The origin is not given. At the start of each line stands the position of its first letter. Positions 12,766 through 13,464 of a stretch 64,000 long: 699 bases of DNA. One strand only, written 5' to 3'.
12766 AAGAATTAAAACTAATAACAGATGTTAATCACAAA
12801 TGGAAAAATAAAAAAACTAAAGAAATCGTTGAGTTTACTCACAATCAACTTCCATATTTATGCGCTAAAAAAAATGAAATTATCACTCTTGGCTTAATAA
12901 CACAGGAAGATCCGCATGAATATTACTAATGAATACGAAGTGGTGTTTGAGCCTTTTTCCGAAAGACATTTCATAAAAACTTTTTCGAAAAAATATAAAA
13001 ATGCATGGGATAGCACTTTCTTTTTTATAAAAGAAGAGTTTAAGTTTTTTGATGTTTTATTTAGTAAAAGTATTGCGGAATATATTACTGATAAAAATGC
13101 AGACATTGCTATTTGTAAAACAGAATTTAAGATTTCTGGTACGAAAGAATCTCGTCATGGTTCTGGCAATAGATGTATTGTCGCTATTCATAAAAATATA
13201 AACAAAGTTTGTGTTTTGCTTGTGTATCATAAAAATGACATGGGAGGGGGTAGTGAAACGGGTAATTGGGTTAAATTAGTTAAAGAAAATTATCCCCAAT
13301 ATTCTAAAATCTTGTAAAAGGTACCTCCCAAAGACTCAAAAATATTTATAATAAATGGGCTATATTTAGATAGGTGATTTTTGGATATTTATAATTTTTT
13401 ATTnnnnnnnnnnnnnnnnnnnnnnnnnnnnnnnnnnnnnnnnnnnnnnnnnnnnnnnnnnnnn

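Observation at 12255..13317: XRE-HTH/DUF4065 (Panacea-like) protein with an overlapping 133-aa unknown ORF, a candidate PanA-PanT toxin-antitoxin pair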

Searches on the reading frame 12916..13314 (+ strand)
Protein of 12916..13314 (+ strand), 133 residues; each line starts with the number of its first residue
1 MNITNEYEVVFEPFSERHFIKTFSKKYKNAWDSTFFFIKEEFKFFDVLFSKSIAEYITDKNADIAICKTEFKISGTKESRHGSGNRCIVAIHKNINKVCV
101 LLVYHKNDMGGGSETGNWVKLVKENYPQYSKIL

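Call 3: search_protein_families(library=pfam, proteins=[window:12916-13314:+], max_evalue=1)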
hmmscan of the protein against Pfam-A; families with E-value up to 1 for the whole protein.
window:12916-13314:+ (133 aa): 0 families

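Call 4: search_protein_families(library=ncbifam, proteins=[window:12916-13314:+], max_evalue=1)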
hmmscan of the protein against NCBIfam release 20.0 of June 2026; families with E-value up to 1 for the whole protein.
window:12916-13314:+ (133 aa): 0 families

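Call 6: search_protein_families(library=padloc, proteins=[window:12916-13314:+], max_evalue=1)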
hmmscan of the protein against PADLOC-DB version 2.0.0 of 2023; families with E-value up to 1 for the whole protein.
window:12916-13314:+ (133 aa): 0 families

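Call 7: search_protein_families(library=phrogs, proteins=[window:12916-13314:+], max_evalue=1)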
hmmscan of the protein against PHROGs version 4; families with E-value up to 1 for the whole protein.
window:12916-13314:+ (133 aa): 1 family
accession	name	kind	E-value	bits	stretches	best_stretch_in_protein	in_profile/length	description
phrog_35480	-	unknown function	0.015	16.6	1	37-79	16-57/171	-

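Call 8: find_homologous_proteins(query=window:12916-13314:+, max_evalue=0.01)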
Query window:12916-13314:+ (133 aa): 952 proteins with E <= 0.01 among 954 candidates; the best 120 are listed.
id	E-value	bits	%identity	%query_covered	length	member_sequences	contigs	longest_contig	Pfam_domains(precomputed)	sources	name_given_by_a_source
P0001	2.2e-84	298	100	100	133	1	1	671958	-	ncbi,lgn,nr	ncbi:MAG: hypothetical protein PHT16_01390 [Candidatus Pacebacteria bacterium]|nr:hypothetical prote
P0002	1.2e-67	244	81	100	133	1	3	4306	-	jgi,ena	-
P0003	4.8e-66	239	80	100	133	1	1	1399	-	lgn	-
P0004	5.8e-66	238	78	98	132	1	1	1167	-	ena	-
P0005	1.0e-65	238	77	100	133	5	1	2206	-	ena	-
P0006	1.3e-65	237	82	98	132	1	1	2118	-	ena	-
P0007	1.4e-65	237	78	98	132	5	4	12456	-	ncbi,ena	ncbi:MAG: hypothetical protein AAB661_00675 [Patescibacteria group bacterium]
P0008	2.1e-65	236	78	98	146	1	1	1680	-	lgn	-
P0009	2.8e-65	236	74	100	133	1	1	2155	-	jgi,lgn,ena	-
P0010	2.8e-65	236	79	96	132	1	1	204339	-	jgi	jgi:hypothetical protein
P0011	3.3e-65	236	77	100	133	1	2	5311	-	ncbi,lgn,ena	-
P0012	4.5e-65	235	79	100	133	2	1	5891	-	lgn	-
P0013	1.7e-64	234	78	100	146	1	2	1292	-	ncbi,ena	-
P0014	7.3e-64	232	77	100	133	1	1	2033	-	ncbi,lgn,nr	ncbi:MAG: hypothetical protein Q7K54_03195 [Candidatus Parcubacteria bacterium]|nr:hypothetical prot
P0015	1.0e-63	231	78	95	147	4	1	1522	-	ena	-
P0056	6.1e-59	216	71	98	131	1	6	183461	-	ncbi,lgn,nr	ncbi:MAG: hypothetical protein HYX21_03330 [Candidatus Yanofskybacteria bacterium]|nr:hypothetical p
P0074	1.5e-57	211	71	97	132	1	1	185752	-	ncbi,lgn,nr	ncbi:MAG: hypothetical protein Q7S11_03060 [bacterium]|nr:hypothetical protein [bacterium]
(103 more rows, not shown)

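Call 10: find_encoding_contigs(protein=P0056, flank=4000, max_places=3)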
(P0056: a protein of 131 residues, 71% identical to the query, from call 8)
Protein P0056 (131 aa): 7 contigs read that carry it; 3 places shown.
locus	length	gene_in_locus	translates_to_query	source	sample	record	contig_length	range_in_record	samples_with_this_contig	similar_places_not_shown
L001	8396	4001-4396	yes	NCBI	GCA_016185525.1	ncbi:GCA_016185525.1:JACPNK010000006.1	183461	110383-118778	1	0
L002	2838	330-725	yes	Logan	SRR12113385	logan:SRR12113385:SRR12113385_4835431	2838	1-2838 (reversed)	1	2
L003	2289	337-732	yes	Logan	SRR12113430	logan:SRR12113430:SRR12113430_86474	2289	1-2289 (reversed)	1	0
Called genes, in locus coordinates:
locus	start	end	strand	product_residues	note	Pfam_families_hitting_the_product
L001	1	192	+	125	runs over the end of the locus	PF16320:Ribosomal_L12_N, PF00542:Ribosomal_L12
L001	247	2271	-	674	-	-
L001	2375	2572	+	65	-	-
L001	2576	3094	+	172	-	-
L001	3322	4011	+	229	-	PF12844:HTH_19, PF13560:HTH_31 (weak), PF01381:HTH_3, PF13274:SocA_Panacea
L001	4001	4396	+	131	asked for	-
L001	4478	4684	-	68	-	-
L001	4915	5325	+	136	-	-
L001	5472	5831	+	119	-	PF04266:ASCH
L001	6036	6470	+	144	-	PF02381:MraZ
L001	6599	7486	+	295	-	PF01135:PCMT (weak), PF01795:Methyltransf_5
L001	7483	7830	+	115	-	-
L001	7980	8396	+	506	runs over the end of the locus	PF03717:PBP_dimer, PF00905:Transpeptidase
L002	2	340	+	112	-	?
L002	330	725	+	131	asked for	-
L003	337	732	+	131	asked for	-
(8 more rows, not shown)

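Call 11: find_encoding_contigs(protein=P0074, flank=4000, max_places=3)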
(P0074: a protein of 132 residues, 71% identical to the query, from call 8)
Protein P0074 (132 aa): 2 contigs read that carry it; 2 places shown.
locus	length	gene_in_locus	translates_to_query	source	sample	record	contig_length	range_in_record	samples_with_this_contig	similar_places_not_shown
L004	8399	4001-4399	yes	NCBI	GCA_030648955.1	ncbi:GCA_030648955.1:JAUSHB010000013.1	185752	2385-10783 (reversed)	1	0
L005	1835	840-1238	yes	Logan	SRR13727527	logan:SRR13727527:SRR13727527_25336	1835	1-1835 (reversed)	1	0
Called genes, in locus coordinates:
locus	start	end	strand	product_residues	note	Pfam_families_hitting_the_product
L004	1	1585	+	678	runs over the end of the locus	PF12161:HsdM_N, PF02384:N6_Mtase, PF07669:Eco57I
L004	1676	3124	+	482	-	PF04326:SLFN_AlbA_2, PF13749:HATPase_c_4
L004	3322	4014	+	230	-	PF01381:HTH_3, PF12844:HTH_19, PF13443:HTH_26, PF13560:HTH_31, PF20432:Xre-like-HTH (weak), PF13274:SocA_Panacea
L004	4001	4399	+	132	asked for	-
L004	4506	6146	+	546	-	PF07732:Cu-oxidase_3, PF00394:Cu-oxidase (faint), PF07731:Cu-oxidase_2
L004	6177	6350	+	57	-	-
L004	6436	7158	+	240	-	PF01391:Collagen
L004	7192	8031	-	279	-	PF13387:Lnb_N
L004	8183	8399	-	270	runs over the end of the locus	-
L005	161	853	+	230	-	PF01381:HTH_3, PF12844:HTH_19, PF13443:HTH_26, PF13560:HTH_31, PF20432:Xre-like-HTH (weak), PF13274:SocA_Panacea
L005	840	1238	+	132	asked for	-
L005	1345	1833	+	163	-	?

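Call 15: search_solved_structures(query=A1, max_evalue=10, show_alignments=2)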
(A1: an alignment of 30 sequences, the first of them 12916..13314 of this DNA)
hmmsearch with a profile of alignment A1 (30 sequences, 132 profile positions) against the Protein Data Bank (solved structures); distinct sequences matched with E-value up to 10: 0.

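Call 17: find_related_loci(query=A1, collection=genome_contigs, flank=5000)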
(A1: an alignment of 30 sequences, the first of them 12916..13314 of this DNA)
Query A1 (133 aa) in genome_contigs; peptide patterns used: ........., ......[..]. (x = any residue, [..] = any of these).
208 stretches matched a pattern; 105 encode a relative of the query (tblastn E <= 1e-3); the best 80 are kept; 80 distinct loci.
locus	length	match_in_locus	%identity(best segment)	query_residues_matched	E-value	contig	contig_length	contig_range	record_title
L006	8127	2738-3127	78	4-133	4e-69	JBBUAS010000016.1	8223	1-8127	MAG: Patescibacteria group bacterium isolate H43-bin109_1 H43_bin109_1_000000000016, whole genome shotgun sequence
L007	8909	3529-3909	79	7-133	2e-66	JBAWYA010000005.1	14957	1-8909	MAG: bacterium isolate ELA077 MAG077_5, whole genome shotgun sequence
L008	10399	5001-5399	73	1-133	4e-64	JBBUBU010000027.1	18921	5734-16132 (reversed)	MAG: Patescibacteria group bacterium isolate H43-bin105_1 H43_bin105_1_000000000027, whole genome shotgun sequence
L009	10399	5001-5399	70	1-133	3e-63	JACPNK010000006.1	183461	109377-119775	MAG: Candidatus Yanofskybacteria bacterium isolate NC_groundwater_573_Ag_S-0.1um_42_50 S35_SO-1_scaffold_115732, whole g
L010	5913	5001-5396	71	1-133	1e-62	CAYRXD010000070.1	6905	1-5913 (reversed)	MAG TPA_asm: uncultured Candidatus Saccharibacteria bacterium isolate binchicken_co125_168 genome assembly, contig: NODE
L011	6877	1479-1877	71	1-133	1e-62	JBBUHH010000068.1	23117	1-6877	MAG: Patescibacteria group bacterium isolate H52-bin032_1 H52_bin032_1_000000000068, whole genome shotgun sequence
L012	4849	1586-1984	68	1-133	3e-62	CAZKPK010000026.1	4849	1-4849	MAG TPA_asm: uncultured Candidatus Saccharibacteria bacterium isolate SRP269290_co1_320 genome assembly, contig: NODE_32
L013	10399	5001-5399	69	1-133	6e-62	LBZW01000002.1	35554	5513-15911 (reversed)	MAG: Candidatus Nomurabacteria bacterium GW2011_GWA2_40_9 UU24_C0002, whole genome shotgun sequence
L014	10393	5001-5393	67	3-133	7e-62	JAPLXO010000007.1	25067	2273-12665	MAG: Candidatus Nomurabacteria bacterium isolate LacPavin_0818_WC45_MAG_33_25 LacPavin_0818_WC45_scaffold_1045336, whole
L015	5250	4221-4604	73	6-133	6e-62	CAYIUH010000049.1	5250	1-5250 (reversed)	MAG TPA_asm: uncultured Candidatus Saccharibacteria bacterium isolate ERP119705_co6_845 genome assembly, contig: NODE_26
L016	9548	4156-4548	69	3-133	1e-61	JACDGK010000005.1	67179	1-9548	MAG: Patescibacteria group bacterium isolate MGR_bin410 SD2908_NODE_124_length_67179_cov_3.566262, whole genome shotgun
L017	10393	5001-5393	67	3-133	1e-60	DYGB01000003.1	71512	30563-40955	MAG TPA_asm: Candidatus Paceibacter sp. isolate BE2012_2_38_13 Afr_mines_BE2012_214_length_71512_cov_5_849952, whole gen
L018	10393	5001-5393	71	1-133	1e-60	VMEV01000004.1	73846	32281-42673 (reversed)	MAG: Parcubacteria group bacterium Greene0416_36 Greene041636_scaffold_333, whole genome shotgun sequence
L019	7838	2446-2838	68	3-133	4e-60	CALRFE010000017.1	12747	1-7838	MAG: Candidatus Nomurabacteria bacterium isolate Ike-100m-32 genome assembly, contig: Ike-100-c1772, whole genome shotgu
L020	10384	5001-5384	72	1-129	1e-59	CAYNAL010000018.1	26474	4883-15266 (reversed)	MAG TPA_asm: uncultured Candidatus Saccharibacteria bacterium isolate binchicken_co18_514 genome assembly, contig: k141_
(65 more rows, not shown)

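Call 21: predict_structure(alignment_id=A1)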
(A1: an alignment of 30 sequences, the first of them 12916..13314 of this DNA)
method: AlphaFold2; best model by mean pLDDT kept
length: 133 residues; sequences in the alignment: 30
mean_pLDDT: 87.2   pTM: 0.82
mean pLDDT of the five models: 87.2, 85.0, 85.0, 84.9, 75.1
residues with pLDDT >= 90: 69; 70-90: 55; 50-70: 8; < 50: 1
segments of 3 or more residues with pLDDT < 50: none
pLDDT, mean of each block of 10 residues (from residue 1): 77 83 81 89 91 91 94 80 85 94 86 88 93 90
secondary structure, 60 per line:
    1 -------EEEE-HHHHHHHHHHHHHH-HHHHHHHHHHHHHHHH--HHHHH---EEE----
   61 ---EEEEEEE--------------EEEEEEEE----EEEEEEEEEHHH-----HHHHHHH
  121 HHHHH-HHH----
elements in order: E8-11 H13-26 H28-43 H46-50 E54-56 E64-70 E85-92 E97-105 H114-125

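Call 25: fold_search(model_id=the predicted structure, library=pdb)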
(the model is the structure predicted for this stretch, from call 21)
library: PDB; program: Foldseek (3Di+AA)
matches with E <= 10: 443; with E <= 0.001: 0
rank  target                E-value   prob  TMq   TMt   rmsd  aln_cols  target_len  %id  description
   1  1wmi_A                3.4e-03  1.00  0.49  0.69   3.1       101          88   11  Crystal structure of archaeal RelE-RelB complex from Pyrococcus horikoshii OT3 (released 2005-03-15)
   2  2khe_MODEL_1_A        1.2e-02  0.99  0.44  0.62   5.1       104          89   16  Solution Structure of the Bacterial Toxin Rele from Thermus Thermophilus HB8 (released 2010-03-31)
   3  8a0x_D                1.3e-02  0.97  0.46  0.54   5.8       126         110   12  Crystal structure of the HigB2-HigA2 tetramer in complex with operator DNA (released 2023-05-03)
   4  9g12_B                1.7e-02  0.98  0.41  0.60   5.5       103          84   11  Mycobacterium tuberculosis RelBE1 toxin-antitoxin system; rv1247c (relB1 antitoxin), rv1246c (relE1 toxin) (released 2025-12-17)
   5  7v6w_E                2.2e-02  0.99  0.45  0.63   4.7       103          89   13  Crystal structure of heterohexameric Sa2YoeB-Sa2YefM complex bound to 26bp-DNA (released 2021-12-15)
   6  3g5o_C                2.9e-02  0.98  0.43  0.62   4.7       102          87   15  The crystal structure of the toxin-antitoxin complex RelBE2 (Rv2865-2866) from Mycobacterium tuberculosis (released 2009-04-14)
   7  5ja8_E                2.9e-02  0.91  0.44  0.52   6.0       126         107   13  Crystal structure of the HigB2 toxin in complex with Nb2 (released 2017-04-05)
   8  7v6w_F                3.1e-02  0.99  0.47  0.67   4.5       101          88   13  Crystal structure of heterohexameric Sa2YoeB-Sa2YefM complex bound to 26bp-DNA (released 2021-12-15)
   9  3g5o_B                3.3e-02  0.98  0.43  0.67   4.6       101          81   15  The crystal structure of the toxin-antitoxin complex RelBE2 (Rv2865-2866) from Mycobacterium tuberculosis (released 2009-04-14)
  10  7v5y_E                4.0e-02  0.99  0.49  0.71   3.8       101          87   13  Crystal structure of hexameric complex of Sa2YoeB-Sa2YefM toxin-antitoxin from Staphylococcus aureus (released 2021-12-15)
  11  4fxh_B                4.0e-02  0.72  0.37  0.48   7.2       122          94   14  Crystal structure of the isolated E. coli RelE toxin, P212121 form (released 2012-08-29)
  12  2kc8_MODEL_1_A        4.8e-02  0.77  0.37  0.49   6.8       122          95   15  Structure of E. coli toxin RelE (R81A/R83A) mutant in complex with antitoxin RelBc (K47-L79) peptide (released 2009-03-17)
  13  2otr_MODEL_1_A        7.1e-02  0.94  0.46  0.64   4.8       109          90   12  Solution Structure of Conserved Hypothetical Protein HP0892 from Helicobacter pylori (released 2007-12-18)
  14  5ja8_C                7.1e-02  0.72  0.39  0.47   6.4       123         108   12  Crystal structure of the HigB2 toxin in complex with Nb2 (released 2017-04-05)
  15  5mje_A                1.0e-01  0.80  0.45  0.51   5.1       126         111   11  Crystal structure of the HigB2 toxin in complex with Nb8 (released 2017-04-05)
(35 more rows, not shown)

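Call 41: search_protein_representatives(alignment_id=A1)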
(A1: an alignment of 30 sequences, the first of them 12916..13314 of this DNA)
Query: 30 sequences, 132 profile positions. Proteins with E-value up to 0.001 (for the whole library): 206; up to 1e-10: 139; up to 1e-30: 13. The best 150 are listed.
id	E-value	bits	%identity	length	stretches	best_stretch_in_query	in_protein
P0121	8.6e-64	229.5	-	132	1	3-132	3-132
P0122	3.6e-51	188.6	-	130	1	2-132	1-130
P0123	1.5e-46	173.7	-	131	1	2-132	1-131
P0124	4.3e-45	169.0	-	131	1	5-131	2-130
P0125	1.1e-38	148.3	-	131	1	4-130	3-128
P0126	1.6e-38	147.7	-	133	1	2-132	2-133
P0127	1.8e-37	144.3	-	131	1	2-131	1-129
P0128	4.7e-36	139.7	-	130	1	2-132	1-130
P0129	1.4e-35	138.2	-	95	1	37-132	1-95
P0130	5.3e-34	133.1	-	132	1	2-132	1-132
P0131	9.1e-34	132.3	-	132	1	2-132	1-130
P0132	4.0e-32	127.0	-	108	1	65-132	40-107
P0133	4.7e-32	126.8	-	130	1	2-131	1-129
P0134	1.7e-30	121.8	-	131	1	2-132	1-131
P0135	9.1e-30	119.4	-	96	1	38-132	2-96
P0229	3.7e-15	72.1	-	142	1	4-128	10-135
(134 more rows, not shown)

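Call 43: search_protein_families(library=pfam, alignment_id=A2, max_evalue=1)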
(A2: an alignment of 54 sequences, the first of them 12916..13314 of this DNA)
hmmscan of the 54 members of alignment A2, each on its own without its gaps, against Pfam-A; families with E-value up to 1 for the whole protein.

A. member 1, window:12916-13314:+ (133 aa): 0 families

B. families by the number of members that match (of 54 scanned): 48 families (the first 25 are shown)
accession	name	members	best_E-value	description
PF11919.13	PSME4_C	2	0.013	Proteasome activator complex subunit 4-like, C-terminal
PF09034.15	TRADD_N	2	0.11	TRADD, N-terminal domain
PF14040.12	DNase_NucA_NucB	1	0.0015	Deoxyribonuclease NucA/NucB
PF08696.17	Dna2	1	0.0031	DNA replication factor Dna2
PF18151.6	DUF5601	1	0.0054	Domain of unknown function (DUF5601)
PF06119.19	NIDO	1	0.0069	Nidogen-like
PF13425.11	O-antigen_lig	1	0.007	O-antigen ligase like membrane protein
PF05133.19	SPP1_portal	1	0.011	Phage portal protein, SPP1 Gp6-like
PF10483.15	Elong_Iki1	1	0.012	Elongator subunit Iki1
PF09509.15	Hypoth_Ymh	1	0.014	Protein of unknown function (Hypoth_ymh)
PF06296.18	RelE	1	0.014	RelE toxin of RelE / RelB toxin-antitoxin system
PF01934.22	HepT-like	1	0.02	Ribonuclease HepT-like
PF02739.22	5_3_exonuc_N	1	0.028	5'-3' exonuclease, N-terminal resolvase-like domain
PF10545.15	MADF_DNA_bdg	1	0.028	Alcohol dehydrogenase transcription factor Myb/SANT-like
PF03744.18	BioW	1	0.032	6-carboxyhexanoate--CoA ligase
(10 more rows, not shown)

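Call 44: search_solved_structures(query=A2, max_evalue=10, show_alignments=3)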
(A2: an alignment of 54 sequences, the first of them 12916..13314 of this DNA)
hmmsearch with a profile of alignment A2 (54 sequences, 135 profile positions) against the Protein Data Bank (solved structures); distinct sequences matched with E-value up to 10: 6.
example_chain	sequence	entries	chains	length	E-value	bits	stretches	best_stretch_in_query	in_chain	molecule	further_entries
5ja9_C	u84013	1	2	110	0.01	19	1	73-113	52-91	Toxin HigB-2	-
5ja8_A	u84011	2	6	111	0.01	19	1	73-113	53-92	Toxin HigB-2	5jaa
8a0x_C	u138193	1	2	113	0.01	18.9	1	73-113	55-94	Toxin HigB-2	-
9tv9_C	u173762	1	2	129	0.013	18.6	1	73-113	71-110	Toxin HigB-2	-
5mje_A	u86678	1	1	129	0.014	18.5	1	73-113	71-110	Cytotoxic translational repressor of toxin-antitoxin stability system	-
4bs1_A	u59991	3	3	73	1.1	12.3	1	18-45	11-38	TRANSCRIPTIONAL REGULATOR (NTRC FAMILY) | TRANSCRIPTIONAL REGULATOR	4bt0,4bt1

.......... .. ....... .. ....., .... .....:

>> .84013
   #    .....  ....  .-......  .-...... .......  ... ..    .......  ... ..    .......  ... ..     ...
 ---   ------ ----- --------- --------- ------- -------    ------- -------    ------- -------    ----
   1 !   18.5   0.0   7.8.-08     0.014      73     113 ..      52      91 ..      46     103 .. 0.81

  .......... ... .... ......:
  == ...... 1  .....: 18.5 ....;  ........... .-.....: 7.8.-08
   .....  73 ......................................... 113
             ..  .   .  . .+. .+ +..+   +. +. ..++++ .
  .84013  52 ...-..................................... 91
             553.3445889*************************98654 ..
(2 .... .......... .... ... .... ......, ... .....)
